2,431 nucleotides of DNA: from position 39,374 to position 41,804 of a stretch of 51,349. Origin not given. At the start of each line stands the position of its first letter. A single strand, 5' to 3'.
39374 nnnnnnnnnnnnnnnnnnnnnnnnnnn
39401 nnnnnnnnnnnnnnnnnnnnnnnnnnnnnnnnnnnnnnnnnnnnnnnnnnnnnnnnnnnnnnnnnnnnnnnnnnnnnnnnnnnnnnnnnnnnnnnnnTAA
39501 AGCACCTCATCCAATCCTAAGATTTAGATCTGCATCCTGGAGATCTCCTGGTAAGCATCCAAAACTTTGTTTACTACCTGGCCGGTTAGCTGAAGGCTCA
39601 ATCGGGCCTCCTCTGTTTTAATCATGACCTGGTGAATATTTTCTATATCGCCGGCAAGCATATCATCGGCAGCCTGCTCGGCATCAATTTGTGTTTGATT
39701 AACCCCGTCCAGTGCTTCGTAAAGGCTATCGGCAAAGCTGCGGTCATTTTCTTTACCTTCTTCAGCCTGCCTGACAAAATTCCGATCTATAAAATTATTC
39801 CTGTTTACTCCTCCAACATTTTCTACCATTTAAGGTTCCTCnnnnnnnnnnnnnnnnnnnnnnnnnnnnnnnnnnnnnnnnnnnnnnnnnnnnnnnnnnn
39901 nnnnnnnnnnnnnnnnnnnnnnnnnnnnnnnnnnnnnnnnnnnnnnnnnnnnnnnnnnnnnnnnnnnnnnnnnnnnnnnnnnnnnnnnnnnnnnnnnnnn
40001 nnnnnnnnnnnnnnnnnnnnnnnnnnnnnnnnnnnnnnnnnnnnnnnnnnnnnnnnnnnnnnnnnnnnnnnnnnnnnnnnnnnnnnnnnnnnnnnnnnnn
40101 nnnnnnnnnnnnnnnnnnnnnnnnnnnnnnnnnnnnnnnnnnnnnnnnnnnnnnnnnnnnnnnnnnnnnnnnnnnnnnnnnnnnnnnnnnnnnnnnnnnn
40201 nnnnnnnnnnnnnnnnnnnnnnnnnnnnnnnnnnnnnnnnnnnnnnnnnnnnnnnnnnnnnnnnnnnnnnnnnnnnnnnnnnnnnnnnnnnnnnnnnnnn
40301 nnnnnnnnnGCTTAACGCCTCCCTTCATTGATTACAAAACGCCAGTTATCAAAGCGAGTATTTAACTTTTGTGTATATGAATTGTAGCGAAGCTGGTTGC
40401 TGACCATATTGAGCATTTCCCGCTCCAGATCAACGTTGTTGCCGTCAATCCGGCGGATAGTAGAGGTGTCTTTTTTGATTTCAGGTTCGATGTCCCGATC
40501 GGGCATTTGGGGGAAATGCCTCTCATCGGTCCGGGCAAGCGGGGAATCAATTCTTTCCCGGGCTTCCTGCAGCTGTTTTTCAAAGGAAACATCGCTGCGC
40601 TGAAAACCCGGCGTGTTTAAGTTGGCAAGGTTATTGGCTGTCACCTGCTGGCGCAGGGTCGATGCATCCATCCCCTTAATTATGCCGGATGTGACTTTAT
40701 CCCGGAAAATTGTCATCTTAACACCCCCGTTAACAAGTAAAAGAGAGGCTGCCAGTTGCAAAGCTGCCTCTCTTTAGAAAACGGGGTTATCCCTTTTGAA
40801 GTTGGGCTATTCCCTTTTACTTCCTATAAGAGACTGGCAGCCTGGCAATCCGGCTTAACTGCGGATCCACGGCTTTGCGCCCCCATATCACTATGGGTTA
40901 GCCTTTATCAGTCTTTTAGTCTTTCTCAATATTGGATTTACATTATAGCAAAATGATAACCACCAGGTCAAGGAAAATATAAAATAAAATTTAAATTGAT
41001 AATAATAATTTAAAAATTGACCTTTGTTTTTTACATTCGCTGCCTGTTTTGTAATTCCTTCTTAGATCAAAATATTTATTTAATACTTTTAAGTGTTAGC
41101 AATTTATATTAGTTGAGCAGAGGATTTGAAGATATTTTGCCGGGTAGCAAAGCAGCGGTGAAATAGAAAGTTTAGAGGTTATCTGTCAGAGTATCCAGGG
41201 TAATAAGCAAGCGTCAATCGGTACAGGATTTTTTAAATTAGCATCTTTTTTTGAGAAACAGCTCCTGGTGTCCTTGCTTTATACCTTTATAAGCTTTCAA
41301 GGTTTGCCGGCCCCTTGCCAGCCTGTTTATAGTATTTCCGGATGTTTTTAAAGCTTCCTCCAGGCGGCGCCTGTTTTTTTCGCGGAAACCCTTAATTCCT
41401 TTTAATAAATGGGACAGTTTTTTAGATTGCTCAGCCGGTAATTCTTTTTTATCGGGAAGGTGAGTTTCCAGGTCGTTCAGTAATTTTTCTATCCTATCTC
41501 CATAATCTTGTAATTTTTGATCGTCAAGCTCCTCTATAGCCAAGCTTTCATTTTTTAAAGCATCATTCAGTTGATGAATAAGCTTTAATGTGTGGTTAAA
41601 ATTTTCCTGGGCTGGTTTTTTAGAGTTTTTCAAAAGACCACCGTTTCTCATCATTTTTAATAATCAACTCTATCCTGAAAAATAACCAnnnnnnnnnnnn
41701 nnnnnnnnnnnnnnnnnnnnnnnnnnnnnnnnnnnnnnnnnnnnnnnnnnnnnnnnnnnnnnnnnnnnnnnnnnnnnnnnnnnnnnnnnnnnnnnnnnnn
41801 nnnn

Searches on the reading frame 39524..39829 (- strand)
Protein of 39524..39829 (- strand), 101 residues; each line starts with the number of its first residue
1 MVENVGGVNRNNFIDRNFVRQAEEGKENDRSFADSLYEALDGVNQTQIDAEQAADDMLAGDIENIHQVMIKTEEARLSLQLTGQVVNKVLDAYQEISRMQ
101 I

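Call 62: search_protein_families(library=pfam, proteins=[window:39524-39829:-], max_evalue=0.0001)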
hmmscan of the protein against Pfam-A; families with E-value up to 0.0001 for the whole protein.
window:39524-39829:- (101 aa): 1 family
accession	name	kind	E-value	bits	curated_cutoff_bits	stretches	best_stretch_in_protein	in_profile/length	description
PF02049.23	FliE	-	1e-26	93.3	22.4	1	21-101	9-89/89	Flagellar hook-basal body complex protein FliE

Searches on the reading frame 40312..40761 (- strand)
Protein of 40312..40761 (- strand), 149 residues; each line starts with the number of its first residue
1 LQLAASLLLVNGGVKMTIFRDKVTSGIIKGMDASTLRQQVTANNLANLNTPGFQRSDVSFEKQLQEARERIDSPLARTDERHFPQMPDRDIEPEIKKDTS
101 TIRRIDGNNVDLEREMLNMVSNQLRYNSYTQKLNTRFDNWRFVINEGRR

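Call 62: search_protein_families(library=pfam, proteins=[window:40312-40761:-], max_evalue=0.0001)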
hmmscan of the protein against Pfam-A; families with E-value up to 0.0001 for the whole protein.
window:40312-40761:- (149 aa): 1 family
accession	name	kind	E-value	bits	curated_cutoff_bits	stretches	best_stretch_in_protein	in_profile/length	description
PF00460.25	Flg_bb_rod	-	1.8e-07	31.4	20.7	1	30-54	7-31/31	Flagella basal body rod protein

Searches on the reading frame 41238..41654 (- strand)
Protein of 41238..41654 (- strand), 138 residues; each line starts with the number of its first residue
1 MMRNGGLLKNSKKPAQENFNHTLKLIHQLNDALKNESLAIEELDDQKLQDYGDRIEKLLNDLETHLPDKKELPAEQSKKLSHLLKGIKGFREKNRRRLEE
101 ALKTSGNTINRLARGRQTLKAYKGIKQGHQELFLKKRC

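Call 62: search_protein_families(library=pfam, proteins=[window:41238-41654:-], max_evalue=0.0001)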
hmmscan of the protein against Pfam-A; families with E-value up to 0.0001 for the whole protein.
window:41238-41654:- (138 aa): 1 family
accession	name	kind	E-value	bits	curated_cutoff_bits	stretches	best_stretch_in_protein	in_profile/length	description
PF05130.17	FlgN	-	8.8e-05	23.4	30.5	0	59-123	78-140/147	FlgN protein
